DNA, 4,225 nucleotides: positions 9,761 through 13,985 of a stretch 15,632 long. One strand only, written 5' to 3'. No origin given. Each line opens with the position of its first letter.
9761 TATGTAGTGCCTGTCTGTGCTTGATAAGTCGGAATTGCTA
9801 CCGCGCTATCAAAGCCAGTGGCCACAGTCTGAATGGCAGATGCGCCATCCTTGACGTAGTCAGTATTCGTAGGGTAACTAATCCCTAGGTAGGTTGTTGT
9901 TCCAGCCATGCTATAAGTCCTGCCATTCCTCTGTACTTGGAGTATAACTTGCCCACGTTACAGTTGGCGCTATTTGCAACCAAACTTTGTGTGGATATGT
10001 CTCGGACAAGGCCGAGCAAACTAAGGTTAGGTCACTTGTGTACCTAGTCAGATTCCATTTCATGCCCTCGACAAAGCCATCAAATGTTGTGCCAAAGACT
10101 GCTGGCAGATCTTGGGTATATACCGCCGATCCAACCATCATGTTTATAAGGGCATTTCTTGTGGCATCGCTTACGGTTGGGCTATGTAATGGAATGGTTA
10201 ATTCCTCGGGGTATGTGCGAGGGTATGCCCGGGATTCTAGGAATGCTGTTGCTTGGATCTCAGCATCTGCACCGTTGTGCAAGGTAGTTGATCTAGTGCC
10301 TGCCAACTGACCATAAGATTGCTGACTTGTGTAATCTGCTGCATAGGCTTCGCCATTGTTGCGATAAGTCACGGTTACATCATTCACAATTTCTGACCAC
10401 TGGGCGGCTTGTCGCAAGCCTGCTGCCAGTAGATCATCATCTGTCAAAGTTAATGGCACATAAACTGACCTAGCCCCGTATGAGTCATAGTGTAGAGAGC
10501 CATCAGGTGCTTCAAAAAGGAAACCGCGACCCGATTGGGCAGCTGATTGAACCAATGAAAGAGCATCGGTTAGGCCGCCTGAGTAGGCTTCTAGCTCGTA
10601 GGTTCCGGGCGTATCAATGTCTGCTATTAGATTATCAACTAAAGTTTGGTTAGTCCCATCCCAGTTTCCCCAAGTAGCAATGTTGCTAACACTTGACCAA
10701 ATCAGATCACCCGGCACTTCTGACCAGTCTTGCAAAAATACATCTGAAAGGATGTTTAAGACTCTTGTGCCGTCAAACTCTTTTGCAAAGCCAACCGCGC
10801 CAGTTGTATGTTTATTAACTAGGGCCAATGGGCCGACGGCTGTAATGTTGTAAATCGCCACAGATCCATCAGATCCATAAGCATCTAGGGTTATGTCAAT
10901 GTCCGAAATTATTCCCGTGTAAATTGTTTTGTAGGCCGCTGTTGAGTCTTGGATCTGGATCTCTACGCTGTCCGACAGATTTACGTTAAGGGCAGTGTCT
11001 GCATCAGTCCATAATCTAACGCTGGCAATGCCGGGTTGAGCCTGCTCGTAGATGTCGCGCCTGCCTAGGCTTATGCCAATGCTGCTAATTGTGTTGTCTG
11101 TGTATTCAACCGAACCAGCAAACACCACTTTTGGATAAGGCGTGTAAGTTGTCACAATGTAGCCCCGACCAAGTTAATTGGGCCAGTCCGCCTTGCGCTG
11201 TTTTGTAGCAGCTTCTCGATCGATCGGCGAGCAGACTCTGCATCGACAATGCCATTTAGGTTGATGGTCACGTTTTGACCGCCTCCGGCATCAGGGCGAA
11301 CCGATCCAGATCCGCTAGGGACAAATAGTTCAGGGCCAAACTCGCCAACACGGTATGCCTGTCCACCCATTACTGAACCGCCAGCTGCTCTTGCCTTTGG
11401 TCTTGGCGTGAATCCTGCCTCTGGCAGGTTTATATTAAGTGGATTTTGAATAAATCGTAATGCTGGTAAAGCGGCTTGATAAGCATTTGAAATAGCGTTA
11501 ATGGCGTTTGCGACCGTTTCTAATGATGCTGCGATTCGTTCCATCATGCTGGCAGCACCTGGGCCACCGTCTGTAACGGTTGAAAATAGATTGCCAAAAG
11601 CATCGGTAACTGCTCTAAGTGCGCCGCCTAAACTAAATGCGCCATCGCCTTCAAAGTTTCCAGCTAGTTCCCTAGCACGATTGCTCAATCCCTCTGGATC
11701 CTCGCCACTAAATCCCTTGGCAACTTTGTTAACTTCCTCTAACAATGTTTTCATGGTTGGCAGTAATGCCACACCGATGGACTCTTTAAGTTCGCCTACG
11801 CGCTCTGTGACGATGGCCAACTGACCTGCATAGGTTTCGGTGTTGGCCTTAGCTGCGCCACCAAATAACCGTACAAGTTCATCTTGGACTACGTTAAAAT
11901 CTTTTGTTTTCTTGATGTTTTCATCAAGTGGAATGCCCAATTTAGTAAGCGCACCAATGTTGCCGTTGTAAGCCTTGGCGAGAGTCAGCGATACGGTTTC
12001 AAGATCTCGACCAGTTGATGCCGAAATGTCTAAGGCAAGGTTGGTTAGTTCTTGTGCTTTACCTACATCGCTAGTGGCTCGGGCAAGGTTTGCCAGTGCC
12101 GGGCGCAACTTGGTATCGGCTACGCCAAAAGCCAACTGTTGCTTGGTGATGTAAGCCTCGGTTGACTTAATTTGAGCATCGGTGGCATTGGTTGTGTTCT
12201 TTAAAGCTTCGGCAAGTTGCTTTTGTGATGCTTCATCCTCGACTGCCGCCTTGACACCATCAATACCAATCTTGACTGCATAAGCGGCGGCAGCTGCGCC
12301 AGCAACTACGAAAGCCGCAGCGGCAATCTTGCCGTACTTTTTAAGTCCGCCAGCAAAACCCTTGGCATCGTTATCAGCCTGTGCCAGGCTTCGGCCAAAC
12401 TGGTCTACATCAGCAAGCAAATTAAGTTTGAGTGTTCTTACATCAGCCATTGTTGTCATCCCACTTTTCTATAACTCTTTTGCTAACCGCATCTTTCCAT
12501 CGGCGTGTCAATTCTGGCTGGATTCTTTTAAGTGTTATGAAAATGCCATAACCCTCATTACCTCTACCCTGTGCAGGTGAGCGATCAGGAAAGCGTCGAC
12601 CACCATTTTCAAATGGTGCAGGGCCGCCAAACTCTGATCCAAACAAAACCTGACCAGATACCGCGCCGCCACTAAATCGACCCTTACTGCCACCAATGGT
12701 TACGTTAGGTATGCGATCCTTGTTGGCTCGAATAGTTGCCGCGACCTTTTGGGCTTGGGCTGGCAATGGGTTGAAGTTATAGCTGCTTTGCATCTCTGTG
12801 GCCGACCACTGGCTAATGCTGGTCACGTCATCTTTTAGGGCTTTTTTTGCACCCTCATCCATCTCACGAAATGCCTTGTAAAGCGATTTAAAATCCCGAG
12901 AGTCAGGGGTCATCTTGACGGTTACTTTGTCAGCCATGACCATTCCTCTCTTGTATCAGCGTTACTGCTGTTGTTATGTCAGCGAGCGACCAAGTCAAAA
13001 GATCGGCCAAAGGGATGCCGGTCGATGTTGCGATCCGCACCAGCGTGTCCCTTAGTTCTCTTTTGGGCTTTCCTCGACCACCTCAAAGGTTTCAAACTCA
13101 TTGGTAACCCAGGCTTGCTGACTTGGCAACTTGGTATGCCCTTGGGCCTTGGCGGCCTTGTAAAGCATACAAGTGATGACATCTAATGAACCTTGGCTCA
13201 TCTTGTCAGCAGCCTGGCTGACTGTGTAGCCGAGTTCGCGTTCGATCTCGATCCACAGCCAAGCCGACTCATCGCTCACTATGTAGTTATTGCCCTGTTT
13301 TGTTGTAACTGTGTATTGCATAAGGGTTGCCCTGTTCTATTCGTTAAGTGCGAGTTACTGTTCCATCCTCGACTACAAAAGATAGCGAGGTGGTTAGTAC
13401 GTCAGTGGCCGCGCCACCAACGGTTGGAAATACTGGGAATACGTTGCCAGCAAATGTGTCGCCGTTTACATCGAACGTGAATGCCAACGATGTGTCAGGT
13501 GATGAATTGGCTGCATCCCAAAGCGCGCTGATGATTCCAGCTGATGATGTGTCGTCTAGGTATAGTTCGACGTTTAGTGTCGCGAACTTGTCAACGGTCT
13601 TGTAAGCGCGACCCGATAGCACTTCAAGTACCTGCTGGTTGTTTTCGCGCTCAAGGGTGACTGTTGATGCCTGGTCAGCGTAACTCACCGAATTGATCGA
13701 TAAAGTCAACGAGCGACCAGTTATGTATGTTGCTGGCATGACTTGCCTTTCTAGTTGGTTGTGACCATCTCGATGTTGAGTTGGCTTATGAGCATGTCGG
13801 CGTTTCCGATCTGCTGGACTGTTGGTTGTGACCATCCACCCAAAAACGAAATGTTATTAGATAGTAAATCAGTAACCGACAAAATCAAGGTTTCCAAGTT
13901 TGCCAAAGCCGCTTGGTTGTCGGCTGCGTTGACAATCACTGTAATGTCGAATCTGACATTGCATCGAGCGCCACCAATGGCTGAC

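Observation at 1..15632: The window closes on itself: a complete ~15.5 kb tape-measure-bearing phage genome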

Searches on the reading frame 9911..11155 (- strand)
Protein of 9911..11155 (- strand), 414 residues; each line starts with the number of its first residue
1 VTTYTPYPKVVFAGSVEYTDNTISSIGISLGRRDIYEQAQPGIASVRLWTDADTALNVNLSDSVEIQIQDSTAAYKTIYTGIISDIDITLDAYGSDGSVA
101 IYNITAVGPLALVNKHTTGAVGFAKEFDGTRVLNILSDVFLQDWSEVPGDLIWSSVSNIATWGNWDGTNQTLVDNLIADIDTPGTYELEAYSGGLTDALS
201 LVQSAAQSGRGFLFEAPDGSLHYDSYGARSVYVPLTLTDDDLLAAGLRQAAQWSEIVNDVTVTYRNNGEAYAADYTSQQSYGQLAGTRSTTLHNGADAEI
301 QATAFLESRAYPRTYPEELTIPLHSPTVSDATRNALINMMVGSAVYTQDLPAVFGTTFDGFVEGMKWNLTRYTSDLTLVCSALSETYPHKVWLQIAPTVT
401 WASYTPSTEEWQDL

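Call 6: search_protein_families(library=pfam, max_evalue=0.01, proteins=[window:9911-11155:-])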
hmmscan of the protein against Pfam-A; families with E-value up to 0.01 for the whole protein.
window:9911-11155:- (414 aa): 0 families

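Call 8: search_protein_families(library=phrogs, max_evalue=0.001, proteins=[window:9911-11155:-])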
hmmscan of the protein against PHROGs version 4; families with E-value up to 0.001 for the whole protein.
window:9911-11155:- (414 aa): 0 families

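Call 41: search_solved_structures(query=window:9911-11155:-, max_evalue=1)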
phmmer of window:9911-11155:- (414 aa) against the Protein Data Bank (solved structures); distinct sequences matched with E-value up to 1: 3.
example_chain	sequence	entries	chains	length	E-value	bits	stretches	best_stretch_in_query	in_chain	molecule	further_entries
8ufo_A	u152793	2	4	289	0.05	16.1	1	288-361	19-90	Capsid polyprotein VP90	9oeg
8ufn_A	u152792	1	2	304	0.067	15.7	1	287-361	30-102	Capsid polyprotein VP90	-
9oef_C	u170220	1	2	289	0.18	14.3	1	288-361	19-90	Spike protein VP38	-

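Call 43: search_protein_families(library=pfam, max_evalue=5, proteins=[window:9911-11155:-])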
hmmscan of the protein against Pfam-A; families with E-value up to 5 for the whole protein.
window:9911-11155:- (414 aa): 1 family
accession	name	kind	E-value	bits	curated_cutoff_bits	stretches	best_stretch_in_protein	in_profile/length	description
PF13550.12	Phage-tail_3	-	0.022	15.1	23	1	218-274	25-83/164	Putative phage tail protein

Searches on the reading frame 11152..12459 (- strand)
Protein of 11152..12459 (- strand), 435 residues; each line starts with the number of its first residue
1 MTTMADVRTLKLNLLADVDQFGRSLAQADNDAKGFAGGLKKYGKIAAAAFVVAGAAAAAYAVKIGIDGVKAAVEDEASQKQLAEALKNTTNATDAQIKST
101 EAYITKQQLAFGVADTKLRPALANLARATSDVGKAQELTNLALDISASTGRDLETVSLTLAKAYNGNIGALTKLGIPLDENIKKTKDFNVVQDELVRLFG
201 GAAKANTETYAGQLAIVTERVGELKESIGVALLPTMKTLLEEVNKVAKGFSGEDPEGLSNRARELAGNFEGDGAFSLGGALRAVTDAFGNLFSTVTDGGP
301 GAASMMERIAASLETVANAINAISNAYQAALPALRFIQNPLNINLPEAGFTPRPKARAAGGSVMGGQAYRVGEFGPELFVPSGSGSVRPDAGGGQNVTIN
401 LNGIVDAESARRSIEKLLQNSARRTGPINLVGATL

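Call 6: search_protein_families(library=pfam, max_evalue=0.01, proteins=[window:11152-12459:-])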
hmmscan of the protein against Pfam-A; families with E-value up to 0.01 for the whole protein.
window:11152-12459:- (435 aa): 0 families

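Call 8: search_protein_families(library=phrogs, max_evalue=0.001, proteins=[window:11152-12459:-])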
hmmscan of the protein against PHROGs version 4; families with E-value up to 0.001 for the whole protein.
window:11152-12459:- (435 aa): 2 families
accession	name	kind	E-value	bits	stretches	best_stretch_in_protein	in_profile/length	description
phrog_30701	-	unknown function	5.7e-11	43.5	1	356-424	111-177/188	-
phrog_1538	-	tail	4.1e-06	26.8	1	356-408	708-777/811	tail length tape measure protein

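Call 39: search_dna_similar(query=window:11152-12459:-, collection=phages, mode=protein, max_rows=15, max_evalue=0.001)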
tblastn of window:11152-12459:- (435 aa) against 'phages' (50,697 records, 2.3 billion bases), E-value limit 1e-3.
Records with a match: 91; places in all: 91; records where one place covers at least 80% of the query: 0.
Best place of each record, by identity: <60% 91.
By first word of the organism name: Ralstonia 56; Gordonia 10; Vibrio 9; Roseobacter 6; Cyanophage 2; Pseudoalteromonas 2; EBPR 1; Lomovskayavirus 1; Streptomyces 1; Pelagibacter 1; and 2 more.
By host as written in the record: Ralstonia solanacearum 45; Gordonia terrae 3612 10; Vibrio breoganii 9; - 3; Roseobacter sp. FZCC0197 3; Ralstonia pseudosolanacearum I-15 (MT017) 2; Synechococcus sp. WH7803 2; Pseudoalteromonas atlantica 2; and 15 more.
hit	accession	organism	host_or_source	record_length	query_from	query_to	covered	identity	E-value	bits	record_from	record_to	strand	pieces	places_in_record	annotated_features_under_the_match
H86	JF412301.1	EBPR siphovirus 6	-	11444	63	241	41%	38.3%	1e-25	115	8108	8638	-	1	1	gp11: hypothetical protein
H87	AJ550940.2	Lomovskayavirus BT1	-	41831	282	427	34%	33.8%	3e-4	49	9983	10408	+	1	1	43: gp43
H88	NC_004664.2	Streptomyces phage phiBT1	Streptomyces lividans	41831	282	427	34%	33.8%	3e-4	49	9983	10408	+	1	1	43: tail length tape measure protein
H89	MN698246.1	Pelagibacter phage HTVC112P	Candidatus Pelagibacter sp. HTCC7211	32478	325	429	24%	31.5%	6e-4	48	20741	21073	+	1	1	tape measure protein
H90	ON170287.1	Ralstonia phage YO169_1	Ralstonia solanacearum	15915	356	415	14%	54.1%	3e-6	56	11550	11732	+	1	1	record has no annotation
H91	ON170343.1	Ralstonia phage YO374_2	Ralstonia solanacearum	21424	356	415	14%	54.1%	3e-6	56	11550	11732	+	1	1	record has no annotation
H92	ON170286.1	Ralstonia phage YO168_1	Ralstonia solanacearum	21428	356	415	14%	54.1%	3e-6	56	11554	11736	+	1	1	record has no annotation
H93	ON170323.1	Ralstonia phage YO190_1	Ralstonia solanacearum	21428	356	415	14%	54.1%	3e-6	56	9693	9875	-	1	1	record has no annotation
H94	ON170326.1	Ralstonia phage YO192_1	Ralstonia solanacearum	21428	356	415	14%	54.1%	3e-6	56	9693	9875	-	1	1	record has no annotation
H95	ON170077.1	Ralstonia phage YO035_3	Ralstonia solanacearum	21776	356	415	14%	54.1%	3e-6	56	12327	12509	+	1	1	record has no annotation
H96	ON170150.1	Ralstonia phage YO089_1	Ralstonia solanacearum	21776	356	415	14%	54.1%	3e-6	56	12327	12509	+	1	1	record has no annotation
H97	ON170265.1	Ralstonia phage YO159_2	Ralstonia solanacearum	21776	356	415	14%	54.1%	3e-6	56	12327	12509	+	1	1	record has no annotation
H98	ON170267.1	Ralstonia phage YO160_3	Ralstonia solanacearum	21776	356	415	14%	54.1%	3e-6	56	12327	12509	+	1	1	record has no annotation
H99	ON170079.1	Ralstonia phage YO036_3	Ralstonia solanacearum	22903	356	415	14%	54.1%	3e-6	56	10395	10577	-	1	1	record has no annotation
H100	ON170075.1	Ralstonia phage YO033_2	Ralstonia solanacearum R281, UW154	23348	356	415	14%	54.1%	3e-6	56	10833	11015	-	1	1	record has no annotation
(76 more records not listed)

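Call 43: search_protein_families(library=pfam, max_evalue=5, proteins=[window:11152-12459:-])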
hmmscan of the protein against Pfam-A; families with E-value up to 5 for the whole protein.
window:11152-12459:- (435 aa): 0 families

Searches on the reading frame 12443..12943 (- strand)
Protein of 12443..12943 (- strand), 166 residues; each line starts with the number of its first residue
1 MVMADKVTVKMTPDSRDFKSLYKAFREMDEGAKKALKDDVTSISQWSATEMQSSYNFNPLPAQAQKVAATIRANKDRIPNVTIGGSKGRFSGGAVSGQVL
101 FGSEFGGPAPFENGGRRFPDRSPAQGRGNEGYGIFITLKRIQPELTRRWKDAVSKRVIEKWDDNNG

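Call 5: search_protein_families(library=pfam, max_evalue=0.01, proteins=[window:12443-12943:-])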
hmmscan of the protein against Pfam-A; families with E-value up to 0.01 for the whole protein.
window:12443-12943:- (166 aa): 0 families

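Call 8: search_protein_families(library=phrogs, max_evalue=0.001, proteins=[window:12443-12943:-])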
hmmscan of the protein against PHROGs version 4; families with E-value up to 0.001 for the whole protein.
window:12443-12943:- (166 aa): 0 families

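Call 40: search_solved_structures(query=window:12443-12943:-, max_evalue=1)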
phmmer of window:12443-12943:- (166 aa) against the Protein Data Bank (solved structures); distinct sequences matched with E-value up to 1: 0.

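Call 43: search_protein_families(library=pfam, max_evalue=5, proteins=[window:12443-12943:-])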
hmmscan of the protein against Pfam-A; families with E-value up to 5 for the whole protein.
window:12443-12943:- (166 aa): 0 families

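Call 52: search_dna_similar(query=window:12443-12943:-, collection=phages, mode=protein, max_rows=15, max_evalue=0.1)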
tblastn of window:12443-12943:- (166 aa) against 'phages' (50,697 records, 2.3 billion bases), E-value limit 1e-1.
No match.

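Call 54: find_homologous_proteins(query=window:12443-12943:-, max_evalue=0.001)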
Query window:12443-12943:- (166 aa): 440 proteins with E <= 0.001 among 493 candidates; the best 120 are listed.
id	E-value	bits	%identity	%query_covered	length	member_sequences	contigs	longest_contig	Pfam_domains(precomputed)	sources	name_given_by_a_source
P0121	3.3e-101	354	96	100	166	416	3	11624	-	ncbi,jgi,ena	jgi:hypothetical protein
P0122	2.8e-93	328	89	99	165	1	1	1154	-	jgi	-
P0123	1.1e-92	326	90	99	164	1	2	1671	-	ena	-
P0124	1.3e-92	326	87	100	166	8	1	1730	-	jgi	-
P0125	3.6e-92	325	88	100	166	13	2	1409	-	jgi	jgi:hypothetical protein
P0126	7.4e-92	324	90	99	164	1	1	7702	-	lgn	-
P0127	2.5e-91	322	87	99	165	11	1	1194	-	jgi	-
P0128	9.5e-89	313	85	98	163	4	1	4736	-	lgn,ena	-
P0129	1.4e-88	313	86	99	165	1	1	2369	-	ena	-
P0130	1.9e-88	313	85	98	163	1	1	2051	-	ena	-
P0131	2.5e-88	312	85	99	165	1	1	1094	-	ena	-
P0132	5.0e-88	311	86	98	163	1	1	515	-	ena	-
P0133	1.9e-87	309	83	99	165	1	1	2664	-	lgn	-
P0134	3.1e-86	305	85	98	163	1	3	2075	-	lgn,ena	-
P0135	3.1e-86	305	82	99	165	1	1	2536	-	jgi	-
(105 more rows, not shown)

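Call 68: predict_structure(alignment_id=A3)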
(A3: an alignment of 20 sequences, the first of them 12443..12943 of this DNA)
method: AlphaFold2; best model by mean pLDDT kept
length: 166 residues; sequences in the alignment: 20
mean_pLDDT: 35.9   pTM: 0.22
mean pLDDT of the five models: 35.9, 34.5, 34.0, 32.9, 30.5
residues with pLDDT >= 90: 0; 70-90: 0; 50-70: 3; < 50: 163
segments of 3 or more residues with pLDDT < 50: 1-143, 148-150, 152-166
pLDDT, mean of each block of 10 residues (from residue 1): 31 35 38 33 33 36 38 36 30 30 31 34 36 38 47 46 42
secondary structure, 60 per line:
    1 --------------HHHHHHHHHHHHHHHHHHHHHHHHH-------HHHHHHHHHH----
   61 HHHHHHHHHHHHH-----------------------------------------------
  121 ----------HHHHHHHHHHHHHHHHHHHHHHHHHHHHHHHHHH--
elements in order: H15-39 H47-56 H61-73 H131-164

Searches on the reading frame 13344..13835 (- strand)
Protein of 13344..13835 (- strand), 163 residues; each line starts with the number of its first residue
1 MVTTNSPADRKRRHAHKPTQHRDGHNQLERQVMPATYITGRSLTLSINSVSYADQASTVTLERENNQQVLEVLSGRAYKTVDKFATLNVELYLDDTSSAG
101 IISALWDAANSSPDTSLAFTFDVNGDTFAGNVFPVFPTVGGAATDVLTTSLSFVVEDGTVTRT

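Call 5: search_protein_families(library=pfam, max_evalue=0.01, proteins=[window:13344-13835:-])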
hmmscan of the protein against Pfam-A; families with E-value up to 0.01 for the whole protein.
window:13344-13835:- (163 aa): 0 families

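Call 8: search_protein_families(library=phrogs, max_evalue=0.001, proteins=[window:13344-13739:-])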
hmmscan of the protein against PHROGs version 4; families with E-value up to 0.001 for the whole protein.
window:13344-13739:- (131 aa): 0 families

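Call 43: search_protein_families(library=pfam, max_evalue=5, proteins=[window:13344-13739:-])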
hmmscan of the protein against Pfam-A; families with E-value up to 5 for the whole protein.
window:13344-13739:- (131 aa): 0 families

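Call 53: search_dna_similar(query=window:13344-13739:-, collection=phages, mode=protein, max_rows=15, max_evalue=0.1)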
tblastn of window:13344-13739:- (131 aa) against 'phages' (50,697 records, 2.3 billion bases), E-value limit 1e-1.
No match.

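Call 55: find_homologous_proteins(query=window:13344-13739:-, max_evalue=0.001)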
Query window:13344-13739:- (131 aa): 163 proteins with E <= 0.001 among 186 candidates; the best 120 are listed.
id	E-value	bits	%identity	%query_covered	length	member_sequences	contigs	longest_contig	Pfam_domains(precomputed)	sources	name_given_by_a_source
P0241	9.1e-72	256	95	99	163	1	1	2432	-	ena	-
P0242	5.2e-70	251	94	99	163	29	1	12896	-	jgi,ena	jgi:hypothetical protein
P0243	7.2e-70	250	93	99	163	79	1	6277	-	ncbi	-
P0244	3.2e-69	248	92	99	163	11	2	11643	-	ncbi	-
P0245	4.3e-69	248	93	99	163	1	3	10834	-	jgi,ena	-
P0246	1.8e-68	246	91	100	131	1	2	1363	-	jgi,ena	jgi:hypothetical protein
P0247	2.0e-68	246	91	99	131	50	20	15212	-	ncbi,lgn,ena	-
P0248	3.3e-68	245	91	99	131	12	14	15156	-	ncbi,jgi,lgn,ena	jgi:hypothetical protein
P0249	1.1e-67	243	91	100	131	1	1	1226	-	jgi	jgi:hypothetical protein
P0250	1.3e-67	243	91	100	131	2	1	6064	-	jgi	jgi:hypothetical protein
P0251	2.1e-67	242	89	100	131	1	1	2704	-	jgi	jgi:hypothetical protein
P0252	4.4e-67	241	89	100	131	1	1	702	-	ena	-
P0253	6.7e-67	241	91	99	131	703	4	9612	-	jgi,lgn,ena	jgi:hypothetical protein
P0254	8.5e-67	240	89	100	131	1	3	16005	-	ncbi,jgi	jgi:hypothetical protein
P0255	8.6e-67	240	88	99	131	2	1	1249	-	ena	-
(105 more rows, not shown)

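Call 65: predict_structure(alignment_id=A2)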
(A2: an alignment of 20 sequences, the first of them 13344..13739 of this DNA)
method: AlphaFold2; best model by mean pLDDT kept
length: 131 residues; sequences in the alignment: 20
mean_pLDDT: 73.5   pTM: 0.66
mean pLDDT of the five models: 73.5, 70.8, 61.9, 59.1, 54.2
residues with pLDDT >= 90: 6; 70-90: 84; 50-70: 31; < 50: 10
segments of 3 or more residues with pLDDT < 50: 108-114
pLDDT, mean of each block of 10 residues (from residue 1): 56 74 66 74 75 80 60 84 87 84 68 61 86 77
secondary structure, 60 per line:
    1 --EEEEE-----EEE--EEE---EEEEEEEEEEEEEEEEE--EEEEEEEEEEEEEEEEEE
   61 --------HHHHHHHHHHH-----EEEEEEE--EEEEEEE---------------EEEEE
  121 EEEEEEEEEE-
elements in order: E3-7 E13-15 E18-20 E24-40 E43-60 H69-79 E85-91 E94-100 E116-130

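Call 69: fold_search(model_id=the predicted structure, library=pdb)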
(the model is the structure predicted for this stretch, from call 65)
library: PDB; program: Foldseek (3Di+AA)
matches with E <= 10: 346; with E <= 0.001: 1
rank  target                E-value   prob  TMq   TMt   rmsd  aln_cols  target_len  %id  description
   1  9gb1_S                9.3e-04  1.00  0.61  0.61   4.7       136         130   10  Extended phiCD508 tail (released 2025-03-26)
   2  8qhs_A                1.1e-03  1.00  0.65  0.55   4.3       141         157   13  Cryo-EM structure of the monocin tail-tube, MttP. (released 2024-06-19)
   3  9j1k_A                1.7e-03  1.00  0.64  0.54   4.4       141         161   13  Tip region of monocin (released 2025-01-08)
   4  9j1j_C                1.9e-03  1.00  0.54  0.50   5.2       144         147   14  Cap region of monocin (released 2025-01-08)
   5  8v3t_B                2.8e-03  1.00  0.64  0.60   4.6       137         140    9  CryoEM Structure of Diffocin - precontracted - Collar (released 2024-08-28)
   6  8v3t_E                3.5e-03  1.00  0.61  0.59   5.5       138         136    9  CryoEM Structure of Diffocin - precontracted - Collar (released 2024-08-28)
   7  8q01_A                4.3e-03  1.00  0.65  0.62   5.2       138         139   10  Neck of phage 812 after tail contraction (C6) (released 2024-08-07)
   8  9occ_B                4.3e-03  1.00  0.58  0.50   4.1       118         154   14  Sf11 bacteriophage tail (released 2025-11-12)
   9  9cc7_H                4.5e-03  1.00  0.61  0.56   4.3       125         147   14  Bacteriophage PhiTE extended connector complex (released 2025-04-16)
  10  8hdw_1                5.5e-03  1.00  0.62  0.59   4.4       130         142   15  Cyanophage Pam3 Sheath-tube (released 2023-01-18)
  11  9qgl_1A               5.5e-03  1.00  0.59  0.53   5.6       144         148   11  Cryo-EM structure of the PlPVC1 baseplate, 6-fold symmetrized (C6), in extended state (released 2025-10-29)
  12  9j1j_B                6.2e-03  1.00  0.62  0.53   4.6       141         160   12  Cap region of monocin (released 2025-01-08)
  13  9cb9_B                6.2e-03  1.00  0.56  0.50   4.8       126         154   14  Bacteriophage PhiTE extended tail (released 2025-04-16)
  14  9gb2_Y                6.5e-03  1.00  0.54  0.54   5.6       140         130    9  Extended phiCD508 baseplate (released 2025-03-26)
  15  9cuy_I                6.8e-03  1.00  0.56  0.49   4.8       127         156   14  Bacteriophage PhiTE extended baseplate (released 2025-04-16)
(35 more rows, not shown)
